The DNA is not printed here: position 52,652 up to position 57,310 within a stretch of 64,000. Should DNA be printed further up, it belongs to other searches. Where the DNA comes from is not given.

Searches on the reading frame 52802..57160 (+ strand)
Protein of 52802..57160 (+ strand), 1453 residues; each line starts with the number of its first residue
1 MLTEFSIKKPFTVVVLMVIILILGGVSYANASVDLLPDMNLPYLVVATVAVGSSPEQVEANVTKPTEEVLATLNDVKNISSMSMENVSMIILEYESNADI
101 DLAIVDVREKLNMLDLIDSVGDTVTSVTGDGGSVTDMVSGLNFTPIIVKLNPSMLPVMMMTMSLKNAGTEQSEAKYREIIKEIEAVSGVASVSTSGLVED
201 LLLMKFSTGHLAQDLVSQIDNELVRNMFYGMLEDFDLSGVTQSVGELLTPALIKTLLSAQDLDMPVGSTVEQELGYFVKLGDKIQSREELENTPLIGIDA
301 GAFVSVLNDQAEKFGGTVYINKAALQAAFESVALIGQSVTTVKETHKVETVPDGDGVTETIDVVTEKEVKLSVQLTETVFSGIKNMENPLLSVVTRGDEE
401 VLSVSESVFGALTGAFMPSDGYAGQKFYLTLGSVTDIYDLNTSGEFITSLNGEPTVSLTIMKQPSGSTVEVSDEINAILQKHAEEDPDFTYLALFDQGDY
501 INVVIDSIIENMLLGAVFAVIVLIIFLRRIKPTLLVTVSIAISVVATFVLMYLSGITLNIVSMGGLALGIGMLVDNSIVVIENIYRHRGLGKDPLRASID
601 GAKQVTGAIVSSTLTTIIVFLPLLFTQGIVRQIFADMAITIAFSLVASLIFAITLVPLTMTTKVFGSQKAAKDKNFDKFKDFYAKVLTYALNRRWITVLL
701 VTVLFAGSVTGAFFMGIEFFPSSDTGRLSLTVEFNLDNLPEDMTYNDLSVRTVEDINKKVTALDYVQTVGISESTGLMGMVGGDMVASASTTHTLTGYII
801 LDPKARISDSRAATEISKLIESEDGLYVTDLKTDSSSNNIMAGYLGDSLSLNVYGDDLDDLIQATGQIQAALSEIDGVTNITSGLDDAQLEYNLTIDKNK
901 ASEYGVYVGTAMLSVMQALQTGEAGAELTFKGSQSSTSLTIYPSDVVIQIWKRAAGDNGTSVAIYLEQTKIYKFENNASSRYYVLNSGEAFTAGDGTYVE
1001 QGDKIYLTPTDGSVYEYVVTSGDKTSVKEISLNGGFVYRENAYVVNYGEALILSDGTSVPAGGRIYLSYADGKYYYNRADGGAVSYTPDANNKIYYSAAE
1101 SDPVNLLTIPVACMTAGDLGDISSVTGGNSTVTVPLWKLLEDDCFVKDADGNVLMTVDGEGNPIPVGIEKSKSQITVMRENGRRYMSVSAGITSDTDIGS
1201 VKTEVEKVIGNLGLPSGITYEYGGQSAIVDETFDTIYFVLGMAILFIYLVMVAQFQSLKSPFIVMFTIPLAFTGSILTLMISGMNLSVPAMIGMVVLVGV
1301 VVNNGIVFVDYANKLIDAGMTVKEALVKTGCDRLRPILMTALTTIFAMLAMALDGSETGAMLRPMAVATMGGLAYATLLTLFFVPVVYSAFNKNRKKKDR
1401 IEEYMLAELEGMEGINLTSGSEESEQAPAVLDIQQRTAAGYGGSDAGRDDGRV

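Call 64: search_protein_families(library=pfam, proteins=[window:52802-57160:+], max_evalue=0.00001)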
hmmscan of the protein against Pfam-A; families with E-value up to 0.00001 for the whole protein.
window:52802-57160:+ (1453 aa): 2 families
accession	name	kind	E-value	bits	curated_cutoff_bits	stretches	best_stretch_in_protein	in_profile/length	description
PF00873.25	ACR_tran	-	8e-162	540.7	28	3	431-920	255-744/1021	AcrB/AcrD/AcrF family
PF03176.21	MMPL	-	1.1e-11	44.7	20.5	1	513-662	150-301/333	MMPL family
